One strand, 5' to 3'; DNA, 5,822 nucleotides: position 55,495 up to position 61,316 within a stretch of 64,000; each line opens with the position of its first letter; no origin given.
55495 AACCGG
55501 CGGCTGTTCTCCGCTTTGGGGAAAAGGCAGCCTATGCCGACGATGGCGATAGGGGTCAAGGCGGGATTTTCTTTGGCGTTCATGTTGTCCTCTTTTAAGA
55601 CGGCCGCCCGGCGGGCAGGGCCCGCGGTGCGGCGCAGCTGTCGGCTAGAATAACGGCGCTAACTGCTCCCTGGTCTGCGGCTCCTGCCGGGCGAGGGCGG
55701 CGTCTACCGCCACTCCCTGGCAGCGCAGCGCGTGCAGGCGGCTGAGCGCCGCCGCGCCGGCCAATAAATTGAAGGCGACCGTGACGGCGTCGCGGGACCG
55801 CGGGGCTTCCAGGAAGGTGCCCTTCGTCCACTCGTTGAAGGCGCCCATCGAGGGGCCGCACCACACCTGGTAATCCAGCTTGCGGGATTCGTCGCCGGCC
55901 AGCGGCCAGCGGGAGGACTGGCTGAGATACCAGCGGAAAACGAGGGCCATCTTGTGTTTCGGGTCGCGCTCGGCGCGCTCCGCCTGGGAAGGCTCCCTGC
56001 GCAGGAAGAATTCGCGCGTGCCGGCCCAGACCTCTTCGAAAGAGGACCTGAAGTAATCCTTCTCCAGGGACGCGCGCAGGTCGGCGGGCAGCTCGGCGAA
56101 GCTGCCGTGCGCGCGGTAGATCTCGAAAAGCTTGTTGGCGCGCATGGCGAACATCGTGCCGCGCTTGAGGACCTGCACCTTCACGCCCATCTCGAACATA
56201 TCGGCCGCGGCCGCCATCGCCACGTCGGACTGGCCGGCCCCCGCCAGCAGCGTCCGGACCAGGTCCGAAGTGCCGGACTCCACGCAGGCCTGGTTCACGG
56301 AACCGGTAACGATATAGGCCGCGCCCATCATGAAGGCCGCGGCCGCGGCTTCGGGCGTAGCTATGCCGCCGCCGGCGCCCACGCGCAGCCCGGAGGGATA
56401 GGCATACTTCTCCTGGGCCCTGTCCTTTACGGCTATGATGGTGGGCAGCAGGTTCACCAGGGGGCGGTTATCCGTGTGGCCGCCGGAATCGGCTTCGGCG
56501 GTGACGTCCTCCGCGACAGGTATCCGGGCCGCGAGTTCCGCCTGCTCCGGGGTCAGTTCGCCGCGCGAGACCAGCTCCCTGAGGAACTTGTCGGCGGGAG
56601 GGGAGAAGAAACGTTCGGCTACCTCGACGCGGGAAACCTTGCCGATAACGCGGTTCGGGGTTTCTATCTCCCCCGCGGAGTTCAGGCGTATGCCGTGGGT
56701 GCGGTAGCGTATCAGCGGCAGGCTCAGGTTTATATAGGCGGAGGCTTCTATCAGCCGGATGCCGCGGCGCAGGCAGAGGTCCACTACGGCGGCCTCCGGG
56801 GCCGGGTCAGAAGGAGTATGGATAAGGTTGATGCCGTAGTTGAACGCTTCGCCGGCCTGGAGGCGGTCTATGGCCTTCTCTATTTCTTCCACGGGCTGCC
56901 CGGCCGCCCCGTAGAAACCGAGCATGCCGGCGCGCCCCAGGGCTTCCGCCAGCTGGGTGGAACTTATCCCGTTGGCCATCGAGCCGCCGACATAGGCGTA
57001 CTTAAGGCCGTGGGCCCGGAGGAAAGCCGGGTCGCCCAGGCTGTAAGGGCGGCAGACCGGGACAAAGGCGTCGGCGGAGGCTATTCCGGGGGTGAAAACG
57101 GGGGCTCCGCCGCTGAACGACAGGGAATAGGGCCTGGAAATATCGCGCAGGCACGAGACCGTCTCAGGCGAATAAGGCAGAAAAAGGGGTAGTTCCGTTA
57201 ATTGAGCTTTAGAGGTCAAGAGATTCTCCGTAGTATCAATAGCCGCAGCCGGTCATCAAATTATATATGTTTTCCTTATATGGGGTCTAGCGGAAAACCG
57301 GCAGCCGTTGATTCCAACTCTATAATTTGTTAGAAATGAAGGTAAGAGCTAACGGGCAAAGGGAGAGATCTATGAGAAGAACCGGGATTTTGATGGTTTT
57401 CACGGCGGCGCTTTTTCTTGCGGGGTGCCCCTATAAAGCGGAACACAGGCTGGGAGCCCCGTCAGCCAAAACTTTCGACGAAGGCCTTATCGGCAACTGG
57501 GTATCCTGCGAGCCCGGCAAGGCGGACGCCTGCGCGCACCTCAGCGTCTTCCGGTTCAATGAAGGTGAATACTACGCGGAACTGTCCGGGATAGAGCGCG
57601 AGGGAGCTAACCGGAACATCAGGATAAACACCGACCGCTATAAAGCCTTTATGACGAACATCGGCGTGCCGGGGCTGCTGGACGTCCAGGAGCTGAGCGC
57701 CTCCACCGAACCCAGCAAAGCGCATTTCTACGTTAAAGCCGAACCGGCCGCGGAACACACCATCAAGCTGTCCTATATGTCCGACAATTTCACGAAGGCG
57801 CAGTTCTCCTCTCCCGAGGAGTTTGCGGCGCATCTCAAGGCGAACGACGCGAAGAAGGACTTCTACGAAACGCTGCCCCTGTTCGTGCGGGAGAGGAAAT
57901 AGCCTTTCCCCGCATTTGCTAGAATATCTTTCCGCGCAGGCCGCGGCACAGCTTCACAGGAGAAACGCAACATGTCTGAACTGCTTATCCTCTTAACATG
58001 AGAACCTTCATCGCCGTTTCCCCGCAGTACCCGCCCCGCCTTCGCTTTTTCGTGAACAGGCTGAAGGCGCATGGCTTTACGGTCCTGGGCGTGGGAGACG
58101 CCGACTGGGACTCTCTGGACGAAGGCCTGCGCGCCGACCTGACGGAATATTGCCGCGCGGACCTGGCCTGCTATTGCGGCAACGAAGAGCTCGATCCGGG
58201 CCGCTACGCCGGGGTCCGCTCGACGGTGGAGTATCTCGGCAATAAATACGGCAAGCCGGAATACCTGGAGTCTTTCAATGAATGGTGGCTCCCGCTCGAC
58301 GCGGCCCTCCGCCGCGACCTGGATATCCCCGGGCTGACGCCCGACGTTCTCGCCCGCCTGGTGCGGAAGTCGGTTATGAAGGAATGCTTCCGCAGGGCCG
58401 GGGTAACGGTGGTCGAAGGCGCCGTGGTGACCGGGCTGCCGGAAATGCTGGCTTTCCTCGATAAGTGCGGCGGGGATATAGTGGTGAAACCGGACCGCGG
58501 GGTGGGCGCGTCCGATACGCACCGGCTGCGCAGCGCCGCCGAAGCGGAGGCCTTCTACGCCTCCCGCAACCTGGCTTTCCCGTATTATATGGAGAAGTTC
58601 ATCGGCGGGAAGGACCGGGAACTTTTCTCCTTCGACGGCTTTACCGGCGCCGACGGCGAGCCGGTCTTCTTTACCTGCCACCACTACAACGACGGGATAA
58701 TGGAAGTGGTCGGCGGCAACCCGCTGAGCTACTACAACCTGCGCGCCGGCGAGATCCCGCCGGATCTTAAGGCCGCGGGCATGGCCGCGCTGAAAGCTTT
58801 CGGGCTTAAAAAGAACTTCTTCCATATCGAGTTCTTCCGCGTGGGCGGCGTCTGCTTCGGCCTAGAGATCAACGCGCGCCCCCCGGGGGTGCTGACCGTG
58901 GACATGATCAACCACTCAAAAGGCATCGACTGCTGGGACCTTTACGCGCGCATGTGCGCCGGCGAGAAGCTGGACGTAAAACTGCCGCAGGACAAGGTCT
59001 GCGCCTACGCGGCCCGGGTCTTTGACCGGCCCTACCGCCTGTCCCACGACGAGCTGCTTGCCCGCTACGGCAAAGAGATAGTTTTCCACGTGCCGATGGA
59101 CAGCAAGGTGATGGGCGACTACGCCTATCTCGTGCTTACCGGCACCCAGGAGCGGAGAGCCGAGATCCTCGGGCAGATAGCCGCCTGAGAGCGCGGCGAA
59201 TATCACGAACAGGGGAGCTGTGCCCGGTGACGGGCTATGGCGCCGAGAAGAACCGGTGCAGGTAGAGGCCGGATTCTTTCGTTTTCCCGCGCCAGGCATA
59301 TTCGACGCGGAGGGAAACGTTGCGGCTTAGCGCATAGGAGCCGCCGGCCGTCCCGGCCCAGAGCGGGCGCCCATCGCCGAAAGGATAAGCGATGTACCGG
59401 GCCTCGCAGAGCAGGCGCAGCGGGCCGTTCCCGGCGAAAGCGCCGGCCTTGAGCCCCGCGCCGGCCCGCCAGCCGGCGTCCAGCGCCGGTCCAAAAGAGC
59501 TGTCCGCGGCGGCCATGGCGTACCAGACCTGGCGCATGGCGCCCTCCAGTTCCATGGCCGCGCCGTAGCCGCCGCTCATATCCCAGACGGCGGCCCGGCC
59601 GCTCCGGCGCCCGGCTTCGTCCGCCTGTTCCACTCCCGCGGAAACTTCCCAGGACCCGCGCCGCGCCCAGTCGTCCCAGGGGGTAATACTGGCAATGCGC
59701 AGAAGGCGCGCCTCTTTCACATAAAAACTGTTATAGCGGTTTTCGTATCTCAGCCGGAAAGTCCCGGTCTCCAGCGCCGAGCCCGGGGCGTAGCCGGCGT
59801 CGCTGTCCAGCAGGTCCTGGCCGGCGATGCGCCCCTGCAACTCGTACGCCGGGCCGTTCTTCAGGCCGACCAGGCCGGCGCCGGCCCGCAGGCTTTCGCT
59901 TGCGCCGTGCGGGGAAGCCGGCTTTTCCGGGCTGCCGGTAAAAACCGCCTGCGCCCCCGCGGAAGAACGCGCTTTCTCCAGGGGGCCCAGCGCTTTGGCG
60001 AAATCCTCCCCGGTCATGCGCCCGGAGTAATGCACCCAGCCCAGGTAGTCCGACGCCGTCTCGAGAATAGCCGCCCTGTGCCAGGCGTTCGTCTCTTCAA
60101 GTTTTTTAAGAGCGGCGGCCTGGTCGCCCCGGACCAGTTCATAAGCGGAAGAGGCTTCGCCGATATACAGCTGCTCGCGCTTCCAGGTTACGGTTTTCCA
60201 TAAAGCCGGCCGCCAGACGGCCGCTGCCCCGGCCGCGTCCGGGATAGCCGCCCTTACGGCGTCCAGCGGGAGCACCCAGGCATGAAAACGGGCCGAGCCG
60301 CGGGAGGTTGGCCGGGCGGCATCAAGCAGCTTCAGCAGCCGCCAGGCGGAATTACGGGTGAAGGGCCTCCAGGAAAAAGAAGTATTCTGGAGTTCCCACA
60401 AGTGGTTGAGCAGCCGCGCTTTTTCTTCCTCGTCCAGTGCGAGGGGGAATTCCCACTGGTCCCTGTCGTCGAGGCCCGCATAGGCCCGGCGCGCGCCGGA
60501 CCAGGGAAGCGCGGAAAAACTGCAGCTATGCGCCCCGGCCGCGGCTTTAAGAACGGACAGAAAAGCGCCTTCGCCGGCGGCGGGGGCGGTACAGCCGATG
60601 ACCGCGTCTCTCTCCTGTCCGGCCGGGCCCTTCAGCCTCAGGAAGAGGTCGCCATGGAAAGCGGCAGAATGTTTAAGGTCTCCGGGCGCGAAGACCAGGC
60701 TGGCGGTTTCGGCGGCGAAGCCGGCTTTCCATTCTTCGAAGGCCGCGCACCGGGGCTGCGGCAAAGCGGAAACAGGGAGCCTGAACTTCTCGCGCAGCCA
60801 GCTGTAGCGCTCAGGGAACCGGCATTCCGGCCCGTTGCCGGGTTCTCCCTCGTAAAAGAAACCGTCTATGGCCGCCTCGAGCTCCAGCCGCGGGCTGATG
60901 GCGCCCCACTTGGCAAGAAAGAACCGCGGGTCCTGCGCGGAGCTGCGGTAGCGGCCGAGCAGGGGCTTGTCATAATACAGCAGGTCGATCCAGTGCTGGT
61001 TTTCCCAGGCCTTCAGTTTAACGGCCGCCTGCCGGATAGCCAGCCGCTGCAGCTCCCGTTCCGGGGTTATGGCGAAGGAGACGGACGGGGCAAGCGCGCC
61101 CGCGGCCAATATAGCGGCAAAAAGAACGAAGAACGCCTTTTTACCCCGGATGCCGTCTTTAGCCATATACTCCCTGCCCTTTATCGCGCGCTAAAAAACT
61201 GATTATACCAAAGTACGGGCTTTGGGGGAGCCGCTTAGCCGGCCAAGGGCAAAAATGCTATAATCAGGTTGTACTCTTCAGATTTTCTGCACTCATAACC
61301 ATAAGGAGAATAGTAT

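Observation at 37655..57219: One tightly packed operon joins a PUFA-synthase-type PKS (pfaD/A/C-like) to a complete oleABCD olefin pathway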

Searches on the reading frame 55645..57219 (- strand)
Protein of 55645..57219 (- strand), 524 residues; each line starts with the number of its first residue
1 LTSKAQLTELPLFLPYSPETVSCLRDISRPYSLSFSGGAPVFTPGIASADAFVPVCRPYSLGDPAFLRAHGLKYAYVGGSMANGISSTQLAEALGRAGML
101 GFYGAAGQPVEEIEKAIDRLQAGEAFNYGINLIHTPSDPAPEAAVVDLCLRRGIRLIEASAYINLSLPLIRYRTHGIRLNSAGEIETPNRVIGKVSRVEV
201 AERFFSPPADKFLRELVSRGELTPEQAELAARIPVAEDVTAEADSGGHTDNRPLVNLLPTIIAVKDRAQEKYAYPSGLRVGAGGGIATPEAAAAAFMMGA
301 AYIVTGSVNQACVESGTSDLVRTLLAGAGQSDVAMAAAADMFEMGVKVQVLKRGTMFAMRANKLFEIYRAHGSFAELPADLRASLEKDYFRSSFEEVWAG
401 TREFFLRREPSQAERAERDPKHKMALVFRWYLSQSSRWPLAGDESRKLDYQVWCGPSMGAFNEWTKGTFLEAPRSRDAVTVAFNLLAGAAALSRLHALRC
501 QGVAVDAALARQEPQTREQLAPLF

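Call 3: search_protein_families(library=pfam, proteins=[window:55645-57219:-], max_evalue=0.00001)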
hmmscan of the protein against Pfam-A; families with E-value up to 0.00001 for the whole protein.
window:55645-57219:- (524 aa): 2 families
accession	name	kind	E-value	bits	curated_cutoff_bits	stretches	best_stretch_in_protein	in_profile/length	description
PF21607.2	FabD_helical_ins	-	6.4e-33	113.2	27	1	371-450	1-80/80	[Acyl-carrier-protein] S-malonyltransferase, inserted helical domain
PF03060.21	NMO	-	1.1e-08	35.2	28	1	77-355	14-272/331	Nitronate monooxygenase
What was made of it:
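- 55645..57219 (-): pfaD: enoyl reductase of the PUFA synthase (524 aa, TTG start preceded by GGAGAA). Pfam hits NMO and FabD_helical_ins (call 3).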

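Call 4: search_protein_families(library=ncbifam, proteins=[window:55645-57219:-], max_evalue=0.00001)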
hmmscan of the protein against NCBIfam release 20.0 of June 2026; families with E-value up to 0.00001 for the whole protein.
window:55645-57219:- (524 aa): 2 families
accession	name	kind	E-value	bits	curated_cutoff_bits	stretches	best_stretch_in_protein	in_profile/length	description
TIGR02814.1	pfaD_fam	subfamily_domain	6.7e-188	624.9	449.25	1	58-495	3-443/444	PfaD family polyunsaturated fatty acid/polyketide biosynthesis protein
TIGR03151.1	enACPred_II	equivalog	1.8e-09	37.3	453.1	0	71-161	9-95/307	enoyl-[acyl-carrier-protein] reductase FabK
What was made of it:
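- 55645..57219 (-): TIGR02814 at 624.9 bits, cutoff 449 (call 4).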

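Call 43: find_related_loci(query=window:55645-57219:-, collection=metagenome_contigs, flank=10000)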
Query window:55645-57219:- (524 aa) in metagenome_contigs; peptide patterns used: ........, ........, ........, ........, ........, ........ (x = any residue, [..] = any of these).
599 stretches matched a pattern (row limit reached: there are more); 424 encode a relative of the query (tblastn E <= 1e-3); the best 80 are kept; 80 distinct loci.
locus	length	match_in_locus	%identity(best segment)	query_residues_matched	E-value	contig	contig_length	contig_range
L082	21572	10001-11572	79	1-524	0e+0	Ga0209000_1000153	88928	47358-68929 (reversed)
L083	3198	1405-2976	77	1-524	0e+0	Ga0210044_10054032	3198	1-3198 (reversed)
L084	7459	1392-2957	74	1-524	0e+0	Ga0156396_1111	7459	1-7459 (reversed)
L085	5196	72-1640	74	2-524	0e+0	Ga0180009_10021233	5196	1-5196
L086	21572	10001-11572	75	1-524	0e+0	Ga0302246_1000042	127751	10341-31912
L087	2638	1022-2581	61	5-520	0e+0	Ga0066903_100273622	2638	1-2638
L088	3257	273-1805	59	22-524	0e+0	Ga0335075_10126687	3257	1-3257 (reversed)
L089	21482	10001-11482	61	18-505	0e+0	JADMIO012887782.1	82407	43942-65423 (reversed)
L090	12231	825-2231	61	51-517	0e+0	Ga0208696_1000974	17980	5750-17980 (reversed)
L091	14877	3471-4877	61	51-517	0e+0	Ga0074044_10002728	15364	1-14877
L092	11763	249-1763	61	13-503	0e+0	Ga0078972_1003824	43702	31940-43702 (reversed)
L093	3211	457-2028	57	16-520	0e+0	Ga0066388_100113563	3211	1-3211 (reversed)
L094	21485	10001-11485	58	23-503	0e+0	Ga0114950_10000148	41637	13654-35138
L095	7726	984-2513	54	6-520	0e+0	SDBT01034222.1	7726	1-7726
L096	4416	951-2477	58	22-520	0e+0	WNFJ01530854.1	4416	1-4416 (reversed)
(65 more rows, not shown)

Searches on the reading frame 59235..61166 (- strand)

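Call 11: search_protein_families(library=pfam, proteins=[window:59235-61166:-], max_evalue=0.0001)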
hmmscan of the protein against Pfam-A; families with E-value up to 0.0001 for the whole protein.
window:59235-61166:- (643 aa): 3 families
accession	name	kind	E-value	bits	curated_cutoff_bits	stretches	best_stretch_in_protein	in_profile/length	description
PF25222.1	DUF7840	-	9e-40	137.1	27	1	417-630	2-211/224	Domain of unknown function (DUF7840)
PF13387.12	Lnb_N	-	1.1e-20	74.4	22.2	1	142-307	1-172/175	Lnb N-terminal periplasmic domain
PF25225.1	DUF7843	-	2.7e-16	60.2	25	1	54-127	4-79/79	Domain of unknown function (DUF7843)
